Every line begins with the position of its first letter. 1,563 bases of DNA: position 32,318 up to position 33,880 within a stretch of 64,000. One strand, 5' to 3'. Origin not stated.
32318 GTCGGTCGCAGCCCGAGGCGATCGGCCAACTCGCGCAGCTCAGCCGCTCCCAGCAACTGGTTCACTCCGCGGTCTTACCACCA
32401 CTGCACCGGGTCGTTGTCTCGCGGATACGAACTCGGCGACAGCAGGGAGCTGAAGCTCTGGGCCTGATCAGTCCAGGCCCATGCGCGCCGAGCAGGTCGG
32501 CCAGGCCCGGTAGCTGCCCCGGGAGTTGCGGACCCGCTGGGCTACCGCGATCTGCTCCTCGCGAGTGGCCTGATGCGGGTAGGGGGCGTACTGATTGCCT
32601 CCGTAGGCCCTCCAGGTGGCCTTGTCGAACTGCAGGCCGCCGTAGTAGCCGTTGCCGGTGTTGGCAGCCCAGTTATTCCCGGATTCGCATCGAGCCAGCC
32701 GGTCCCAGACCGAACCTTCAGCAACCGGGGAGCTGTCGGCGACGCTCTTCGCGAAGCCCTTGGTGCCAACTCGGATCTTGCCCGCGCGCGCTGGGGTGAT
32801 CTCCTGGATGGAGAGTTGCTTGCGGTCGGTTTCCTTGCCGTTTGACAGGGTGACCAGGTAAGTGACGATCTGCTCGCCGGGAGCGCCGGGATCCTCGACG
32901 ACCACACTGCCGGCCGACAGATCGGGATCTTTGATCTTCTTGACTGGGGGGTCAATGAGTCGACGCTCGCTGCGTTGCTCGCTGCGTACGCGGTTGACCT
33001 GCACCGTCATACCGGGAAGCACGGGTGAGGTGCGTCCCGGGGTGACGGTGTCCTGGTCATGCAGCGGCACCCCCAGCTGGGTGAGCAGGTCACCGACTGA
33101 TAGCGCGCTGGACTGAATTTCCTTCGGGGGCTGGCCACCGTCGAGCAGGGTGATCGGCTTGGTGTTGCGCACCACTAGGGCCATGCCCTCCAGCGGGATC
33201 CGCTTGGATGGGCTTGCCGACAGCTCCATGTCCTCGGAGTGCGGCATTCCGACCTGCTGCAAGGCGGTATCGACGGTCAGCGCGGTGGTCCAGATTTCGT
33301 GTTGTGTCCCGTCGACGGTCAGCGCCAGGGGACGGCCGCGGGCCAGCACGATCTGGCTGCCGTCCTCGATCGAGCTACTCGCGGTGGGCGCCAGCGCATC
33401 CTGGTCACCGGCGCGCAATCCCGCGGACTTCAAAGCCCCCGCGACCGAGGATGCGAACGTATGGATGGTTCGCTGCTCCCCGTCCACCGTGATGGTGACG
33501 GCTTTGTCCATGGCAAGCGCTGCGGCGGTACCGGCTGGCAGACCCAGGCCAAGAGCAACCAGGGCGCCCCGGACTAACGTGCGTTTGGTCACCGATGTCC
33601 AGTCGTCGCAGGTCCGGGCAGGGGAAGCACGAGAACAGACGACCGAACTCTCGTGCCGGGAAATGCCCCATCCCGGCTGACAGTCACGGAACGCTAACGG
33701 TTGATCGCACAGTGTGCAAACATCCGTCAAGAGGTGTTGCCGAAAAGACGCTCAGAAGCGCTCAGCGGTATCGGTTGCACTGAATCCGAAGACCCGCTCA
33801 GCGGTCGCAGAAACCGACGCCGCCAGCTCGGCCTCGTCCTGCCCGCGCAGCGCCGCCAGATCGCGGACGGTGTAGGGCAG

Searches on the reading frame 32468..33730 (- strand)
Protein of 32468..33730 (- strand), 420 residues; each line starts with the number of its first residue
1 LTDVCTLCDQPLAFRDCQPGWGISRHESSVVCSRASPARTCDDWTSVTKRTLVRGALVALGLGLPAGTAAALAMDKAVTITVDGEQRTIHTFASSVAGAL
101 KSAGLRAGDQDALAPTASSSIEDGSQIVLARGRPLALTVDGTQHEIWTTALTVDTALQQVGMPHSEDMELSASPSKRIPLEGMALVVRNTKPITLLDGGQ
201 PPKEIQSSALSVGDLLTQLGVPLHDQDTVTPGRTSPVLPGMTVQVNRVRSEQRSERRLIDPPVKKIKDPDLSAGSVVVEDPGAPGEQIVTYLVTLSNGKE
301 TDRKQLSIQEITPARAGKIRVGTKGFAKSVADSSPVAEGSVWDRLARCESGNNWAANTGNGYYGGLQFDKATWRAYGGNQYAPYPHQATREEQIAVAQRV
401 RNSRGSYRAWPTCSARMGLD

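Call 61: search_protein_families(library=pfam, proteins=[window:32468-33730:-], max_evalue=0.00001)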
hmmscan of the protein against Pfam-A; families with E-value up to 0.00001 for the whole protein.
window:32468-33730:- (420 aa): 3 families
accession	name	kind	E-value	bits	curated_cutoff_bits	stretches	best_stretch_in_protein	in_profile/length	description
PF06737.19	Transglycosylas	-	7.5e-33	113.5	27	1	337-413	2-77/77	Transglycosylase-like domain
PF03990.20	DUF348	-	1.6e-29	101.8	24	2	78-116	1-39/41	G5-linked-Ubiquitin-like domain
PF07501.17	G5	-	4.7e-17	62.4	23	1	251-324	2-75/75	G5 domain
